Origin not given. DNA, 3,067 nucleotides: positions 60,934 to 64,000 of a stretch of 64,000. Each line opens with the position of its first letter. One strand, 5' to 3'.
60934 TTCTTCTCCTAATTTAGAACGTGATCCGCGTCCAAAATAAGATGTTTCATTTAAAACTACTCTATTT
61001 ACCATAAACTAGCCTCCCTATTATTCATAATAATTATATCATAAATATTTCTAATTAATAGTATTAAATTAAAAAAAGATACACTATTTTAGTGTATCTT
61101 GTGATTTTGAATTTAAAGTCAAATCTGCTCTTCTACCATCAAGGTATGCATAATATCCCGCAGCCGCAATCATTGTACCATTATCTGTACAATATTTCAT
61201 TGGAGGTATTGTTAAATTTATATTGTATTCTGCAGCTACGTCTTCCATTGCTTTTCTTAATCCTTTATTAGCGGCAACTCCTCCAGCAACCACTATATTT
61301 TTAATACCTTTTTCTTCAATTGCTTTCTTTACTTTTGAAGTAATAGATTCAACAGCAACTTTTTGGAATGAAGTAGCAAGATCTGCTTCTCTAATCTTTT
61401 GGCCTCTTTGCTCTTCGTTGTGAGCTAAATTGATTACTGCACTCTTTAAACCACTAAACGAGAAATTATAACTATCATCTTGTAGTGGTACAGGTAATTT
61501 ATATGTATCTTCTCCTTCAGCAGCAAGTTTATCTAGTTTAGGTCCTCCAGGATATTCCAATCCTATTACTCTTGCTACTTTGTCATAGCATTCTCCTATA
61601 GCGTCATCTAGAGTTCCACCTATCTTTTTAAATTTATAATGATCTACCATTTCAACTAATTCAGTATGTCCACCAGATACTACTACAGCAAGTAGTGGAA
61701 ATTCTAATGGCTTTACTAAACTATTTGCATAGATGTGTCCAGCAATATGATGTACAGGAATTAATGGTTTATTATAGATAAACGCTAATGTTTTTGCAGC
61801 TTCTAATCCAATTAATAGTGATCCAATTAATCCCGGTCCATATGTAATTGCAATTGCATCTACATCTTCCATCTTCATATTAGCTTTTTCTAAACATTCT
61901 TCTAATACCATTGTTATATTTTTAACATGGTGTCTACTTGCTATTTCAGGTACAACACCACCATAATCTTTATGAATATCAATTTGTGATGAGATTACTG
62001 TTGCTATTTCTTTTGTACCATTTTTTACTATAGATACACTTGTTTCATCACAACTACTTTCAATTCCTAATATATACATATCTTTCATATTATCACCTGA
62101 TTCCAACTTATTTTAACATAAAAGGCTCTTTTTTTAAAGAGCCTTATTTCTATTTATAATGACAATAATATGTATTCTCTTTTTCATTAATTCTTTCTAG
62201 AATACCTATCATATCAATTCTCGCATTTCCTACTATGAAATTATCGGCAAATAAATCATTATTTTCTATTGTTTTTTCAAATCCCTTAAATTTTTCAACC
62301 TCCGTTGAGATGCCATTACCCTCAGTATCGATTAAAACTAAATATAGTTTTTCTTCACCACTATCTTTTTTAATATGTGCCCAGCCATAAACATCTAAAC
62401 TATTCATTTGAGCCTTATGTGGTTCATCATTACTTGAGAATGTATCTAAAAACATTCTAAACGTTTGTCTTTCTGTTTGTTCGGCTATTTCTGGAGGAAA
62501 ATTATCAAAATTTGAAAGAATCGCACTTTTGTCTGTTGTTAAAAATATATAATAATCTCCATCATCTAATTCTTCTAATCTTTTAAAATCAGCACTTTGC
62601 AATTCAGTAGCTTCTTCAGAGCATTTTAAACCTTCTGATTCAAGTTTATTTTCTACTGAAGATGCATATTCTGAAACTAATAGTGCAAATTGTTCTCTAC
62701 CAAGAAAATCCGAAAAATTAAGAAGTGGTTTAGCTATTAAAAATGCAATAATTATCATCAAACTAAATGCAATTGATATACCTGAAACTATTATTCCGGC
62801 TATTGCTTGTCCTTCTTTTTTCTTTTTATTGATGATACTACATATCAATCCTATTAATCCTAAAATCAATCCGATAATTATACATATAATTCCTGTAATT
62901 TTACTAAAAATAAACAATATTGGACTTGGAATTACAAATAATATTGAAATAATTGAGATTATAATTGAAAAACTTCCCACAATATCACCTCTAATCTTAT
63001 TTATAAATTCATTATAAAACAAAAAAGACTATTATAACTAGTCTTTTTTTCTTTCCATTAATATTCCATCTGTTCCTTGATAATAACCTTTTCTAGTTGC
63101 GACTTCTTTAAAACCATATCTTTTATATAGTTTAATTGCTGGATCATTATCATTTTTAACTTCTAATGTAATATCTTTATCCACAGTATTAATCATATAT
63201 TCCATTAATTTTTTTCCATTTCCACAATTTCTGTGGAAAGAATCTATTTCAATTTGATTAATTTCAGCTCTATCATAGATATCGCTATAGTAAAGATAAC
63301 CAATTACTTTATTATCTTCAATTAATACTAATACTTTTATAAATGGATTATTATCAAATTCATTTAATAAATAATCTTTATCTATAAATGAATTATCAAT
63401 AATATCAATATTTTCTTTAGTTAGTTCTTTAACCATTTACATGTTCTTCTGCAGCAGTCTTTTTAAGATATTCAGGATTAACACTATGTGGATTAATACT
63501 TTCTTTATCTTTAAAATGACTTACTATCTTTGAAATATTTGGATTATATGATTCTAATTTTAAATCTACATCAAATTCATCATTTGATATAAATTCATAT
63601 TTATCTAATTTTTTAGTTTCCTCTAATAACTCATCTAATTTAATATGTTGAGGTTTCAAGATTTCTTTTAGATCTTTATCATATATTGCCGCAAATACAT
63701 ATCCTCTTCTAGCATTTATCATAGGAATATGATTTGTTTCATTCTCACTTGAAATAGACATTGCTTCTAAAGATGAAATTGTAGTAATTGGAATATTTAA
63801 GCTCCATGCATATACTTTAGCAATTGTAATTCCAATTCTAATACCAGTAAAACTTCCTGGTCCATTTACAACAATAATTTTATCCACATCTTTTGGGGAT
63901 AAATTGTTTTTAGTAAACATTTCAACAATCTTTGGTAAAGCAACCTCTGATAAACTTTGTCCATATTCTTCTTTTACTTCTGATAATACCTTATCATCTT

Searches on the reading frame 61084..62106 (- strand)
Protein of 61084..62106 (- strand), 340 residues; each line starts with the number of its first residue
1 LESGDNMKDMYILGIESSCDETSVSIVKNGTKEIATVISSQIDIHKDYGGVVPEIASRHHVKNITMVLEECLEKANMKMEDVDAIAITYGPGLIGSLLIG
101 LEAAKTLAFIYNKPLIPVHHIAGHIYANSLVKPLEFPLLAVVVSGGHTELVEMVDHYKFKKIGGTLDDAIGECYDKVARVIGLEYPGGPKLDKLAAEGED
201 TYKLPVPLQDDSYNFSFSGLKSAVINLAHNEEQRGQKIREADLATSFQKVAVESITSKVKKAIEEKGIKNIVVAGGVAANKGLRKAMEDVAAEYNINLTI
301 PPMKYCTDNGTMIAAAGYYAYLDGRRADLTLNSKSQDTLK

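Call 28: search_protein_families(library=pfam, proteins=[window:61084-62106:-], max_evalue=0.0001)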
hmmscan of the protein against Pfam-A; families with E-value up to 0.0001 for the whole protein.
window:61084-62106:- (340 aa): 3 families
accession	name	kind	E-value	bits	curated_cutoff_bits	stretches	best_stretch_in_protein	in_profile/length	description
PF00814.31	TsaD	-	6.2e-100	334.7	24.8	1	34-314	3-263/264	tRNA N6-adenosine threonylcarbamoyltransferase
PF22521.2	HypF_C_2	-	6.3e-09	36.4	27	1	189-310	121-236/241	Carbamoyltransferase, Kae1-like Domain, second subdomain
PF02543.21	Carbam_trans_N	-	7.2e-06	26.1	24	0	110-316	122-345/346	Carbamoyltransferase N-terminus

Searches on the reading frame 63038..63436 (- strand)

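Call 28: search_protein_families(library=pfam, proteins=[window:63038-63436:-], max_evalue=0.0001)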
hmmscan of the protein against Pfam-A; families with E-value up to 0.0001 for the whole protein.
window:63038-63436:- (132 aa): 4 families
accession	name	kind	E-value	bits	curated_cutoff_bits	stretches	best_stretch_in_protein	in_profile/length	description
PF00583.31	Acetyltransf_1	-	1.7e-15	57.8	20.7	1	25-109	22-116/116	Acetyltransferase (GNAT) family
PF13508.13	Acetyltransf_7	-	1.2e-10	42.1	27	1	34-111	4-84/84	Acetyltransferase (GNAT) domain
PF13673.13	Acetyltransf_10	-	2.5e-10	40.8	23.6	1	3-129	3-126/128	Acetyltransferase (GNAT) domain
PF08445.16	FR47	-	9e-06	26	22.1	1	57-113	22-81/86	FR47-like protein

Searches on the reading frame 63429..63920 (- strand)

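Call 28: search_protein_families(library=pfam, proteins=[window:63429-63920:-], max_evalue=0.0001)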
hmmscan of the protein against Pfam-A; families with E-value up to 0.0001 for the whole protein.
window:63429-63920:- (163 aa): 1 family
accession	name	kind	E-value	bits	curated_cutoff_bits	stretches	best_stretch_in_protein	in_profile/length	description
PF00814.31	TsaD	-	7.5e-21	75.4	24.8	1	2-106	41-159/264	tRNA N6-adenosine threonylcarbamoyltransferase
